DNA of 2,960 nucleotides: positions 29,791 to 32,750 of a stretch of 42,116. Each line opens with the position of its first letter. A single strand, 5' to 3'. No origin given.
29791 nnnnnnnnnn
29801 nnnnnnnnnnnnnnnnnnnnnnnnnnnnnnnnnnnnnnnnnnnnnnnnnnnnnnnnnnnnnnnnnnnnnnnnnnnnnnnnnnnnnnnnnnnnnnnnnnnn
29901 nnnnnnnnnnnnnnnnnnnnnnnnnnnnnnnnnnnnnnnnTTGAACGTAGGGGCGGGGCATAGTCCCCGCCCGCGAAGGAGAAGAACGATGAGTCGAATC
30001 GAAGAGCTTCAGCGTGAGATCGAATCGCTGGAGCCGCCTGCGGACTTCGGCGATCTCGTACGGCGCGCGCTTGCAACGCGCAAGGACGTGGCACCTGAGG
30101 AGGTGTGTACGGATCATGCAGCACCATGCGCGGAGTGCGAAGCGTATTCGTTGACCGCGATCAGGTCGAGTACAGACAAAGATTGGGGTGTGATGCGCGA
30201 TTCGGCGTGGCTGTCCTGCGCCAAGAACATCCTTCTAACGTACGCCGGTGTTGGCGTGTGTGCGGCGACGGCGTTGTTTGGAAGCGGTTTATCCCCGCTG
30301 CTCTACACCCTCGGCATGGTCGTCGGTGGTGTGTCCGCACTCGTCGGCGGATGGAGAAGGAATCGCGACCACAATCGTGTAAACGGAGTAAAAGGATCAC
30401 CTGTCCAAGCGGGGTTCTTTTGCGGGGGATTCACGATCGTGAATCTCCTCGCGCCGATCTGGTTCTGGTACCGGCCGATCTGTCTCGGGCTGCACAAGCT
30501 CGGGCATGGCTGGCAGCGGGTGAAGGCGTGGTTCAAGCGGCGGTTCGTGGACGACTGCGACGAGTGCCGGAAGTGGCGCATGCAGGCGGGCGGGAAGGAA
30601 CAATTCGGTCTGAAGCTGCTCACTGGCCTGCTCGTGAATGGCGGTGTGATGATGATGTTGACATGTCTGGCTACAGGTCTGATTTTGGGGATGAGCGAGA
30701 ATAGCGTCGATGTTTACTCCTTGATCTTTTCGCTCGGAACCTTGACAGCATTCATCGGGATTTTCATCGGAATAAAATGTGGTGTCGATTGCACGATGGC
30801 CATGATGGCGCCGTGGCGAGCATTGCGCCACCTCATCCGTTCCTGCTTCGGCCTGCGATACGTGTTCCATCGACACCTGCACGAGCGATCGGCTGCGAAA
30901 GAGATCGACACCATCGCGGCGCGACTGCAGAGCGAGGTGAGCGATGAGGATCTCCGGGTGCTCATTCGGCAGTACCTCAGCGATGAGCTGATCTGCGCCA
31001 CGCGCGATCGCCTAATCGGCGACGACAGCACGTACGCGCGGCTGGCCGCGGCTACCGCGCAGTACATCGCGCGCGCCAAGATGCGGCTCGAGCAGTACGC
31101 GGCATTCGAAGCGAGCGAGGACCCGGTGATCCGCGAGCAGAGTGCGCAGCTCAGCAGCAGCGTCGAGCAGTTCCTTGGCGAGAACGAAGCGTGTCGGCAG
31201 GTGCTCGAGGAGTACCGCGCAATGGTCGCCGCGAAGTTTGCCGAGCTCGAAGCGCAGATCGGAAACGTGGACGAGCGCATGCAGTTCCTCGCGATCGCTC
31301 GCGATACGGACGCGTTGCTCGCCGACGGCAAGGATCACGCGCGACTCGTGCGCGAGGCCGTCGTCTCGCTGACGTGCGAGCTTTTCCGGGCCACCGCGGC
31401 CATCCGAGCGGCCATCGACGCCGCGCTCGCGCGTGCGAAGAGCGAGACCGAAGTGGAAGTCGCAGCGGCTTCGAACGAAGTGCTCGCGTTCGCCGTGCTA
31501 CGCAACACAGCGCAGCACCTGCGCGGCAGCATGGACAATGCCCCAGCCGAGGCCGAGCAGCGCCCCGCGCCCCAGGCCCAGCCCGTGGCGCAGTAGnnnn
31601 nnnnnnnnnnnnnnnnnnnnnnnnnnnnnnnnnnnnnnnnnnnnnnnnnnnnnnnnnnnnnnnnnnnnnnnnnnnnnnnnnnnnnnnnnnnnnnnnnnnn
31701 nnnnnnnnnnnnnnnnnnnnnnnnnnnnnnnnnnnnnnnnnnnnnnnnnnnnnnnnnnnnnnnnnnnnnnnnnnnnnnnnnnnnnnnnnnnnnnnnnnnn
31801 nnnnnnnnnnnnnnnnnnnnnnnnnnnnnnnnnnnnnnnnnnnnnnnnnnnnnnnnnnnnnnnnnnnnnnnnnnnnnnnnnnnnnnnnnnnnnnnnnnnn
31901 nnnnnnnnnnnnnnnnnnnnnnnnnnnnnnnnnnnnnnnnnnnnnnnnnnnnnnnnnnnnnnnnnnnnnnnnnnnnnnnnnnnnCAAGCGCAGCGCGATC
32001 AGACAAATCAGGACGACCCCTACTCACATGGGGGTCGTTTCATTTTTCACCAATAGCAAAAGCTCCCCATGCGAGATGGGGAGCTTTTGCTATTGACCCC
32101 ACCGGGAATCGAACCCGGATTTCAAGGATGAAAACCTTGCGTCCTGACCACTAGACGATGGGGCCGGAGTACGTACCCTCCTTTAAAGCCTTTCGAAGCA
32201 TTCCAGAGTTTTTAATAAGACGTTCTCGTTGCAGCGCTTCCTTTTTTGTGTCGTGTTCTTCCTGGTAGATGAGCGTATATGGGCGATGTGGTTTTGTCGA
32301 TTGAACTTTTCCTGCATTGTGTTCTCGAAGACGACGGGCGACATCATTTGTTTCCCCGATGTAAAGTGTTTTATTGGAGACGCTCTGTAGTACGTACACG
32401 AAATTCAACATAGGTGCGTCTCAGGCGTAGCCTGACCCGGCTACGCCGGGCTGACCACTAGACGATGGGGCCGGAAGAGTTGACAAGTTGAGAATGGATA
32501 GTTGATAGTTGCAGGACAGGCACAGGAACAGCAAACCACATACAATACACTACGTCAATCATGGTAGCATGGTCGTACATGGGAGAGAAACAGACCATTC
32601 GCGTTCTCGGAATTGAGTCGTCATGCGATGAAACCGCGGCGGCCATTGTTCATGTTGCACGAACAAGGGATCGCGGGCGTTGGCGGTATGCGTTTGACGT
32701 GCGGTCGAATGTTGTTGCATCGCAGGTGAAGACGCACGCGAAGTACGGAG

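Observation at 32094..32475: GIY-YIG nuclease gene nested in a duplicated tRNA-Glu 5' segment, with its stop codon inside the tRNA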

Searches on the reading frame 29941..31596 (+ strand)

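Call 7: search_protein_families(library=pfam, proteins=[window:29941-31596:+], max_evalue=0.01)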
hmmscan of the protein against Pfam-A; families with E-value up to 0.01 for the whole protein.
window:29941-31596:+ (551 aa): 1 family
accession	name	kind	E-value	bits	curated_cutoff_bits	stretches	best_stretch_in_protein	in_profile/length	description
PF17111.11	PigL_N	-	0.0097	15.7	27.2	0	415-455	141-180/209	Pigment biosynthesis cluster protein PigL N-terminal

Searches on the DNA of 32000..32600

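Call 83: search_rna_families(source=window, start=32000, end=32600, threshold=evalue, max_evalue=5)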
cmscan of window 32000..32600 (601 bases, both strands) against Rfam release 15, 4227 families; matches with E-value up to 5: 10.
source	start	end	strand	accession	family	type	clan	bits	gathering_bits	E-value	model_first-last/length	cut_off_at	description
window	32094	32165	-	RF00005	tRNA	Gene; tRNA;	CL00001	65.5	29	5.1e-14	1-71/71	no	tRNA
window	32095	32165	-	RF01684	mascRNA-menRNA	Gene;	-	25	42.5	0.0095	1-56/56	no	MALAT1-associated small cytoplasmic RNA/MEN beta RNA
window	32028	32093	+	RF02495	ohsC_RNA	Gene; antitoxin;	-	21.6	50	0.87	1-77/77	no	Oppression of Hydrophobic ORF by sRNA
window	32093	32165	+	RF04354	Plastid-ycf2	Cis-reg;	-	20.6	65.7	0.12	1-75/75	no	Plastid-ycf2 5UTR RNA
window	32048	32097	+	RF00653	mir-22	Gene; miRNA;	-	18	48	0.21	1-84/84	no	mir-22 microRNA precursor family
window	32056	32090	-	RF03399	mir-986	Gene; miRNA;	-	18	70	0.51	1-94/94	no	mir-986 microRNA precursor family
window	32056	32098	-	RF02386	sau-19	Gene; sRNA;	-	17.9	80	2.4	1-75/75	no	Staphylococcus sRNA sau-19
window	32049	32097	+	RF03932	mir-1597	Gene; miRNA;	-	17.8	93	2.1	1-73/73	no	mir-1597 microRNA precursor family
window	32017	32081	-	RF00805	mir-351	Gene; miRNA;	-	17.6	70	0.64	1-75/75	no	mir-351 microRNA precursor family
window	32054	32092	-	RF00850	mir-259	Gene; miRNA;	-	16.7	50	1.6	1-78/78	no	mir-259 microRNA precursor family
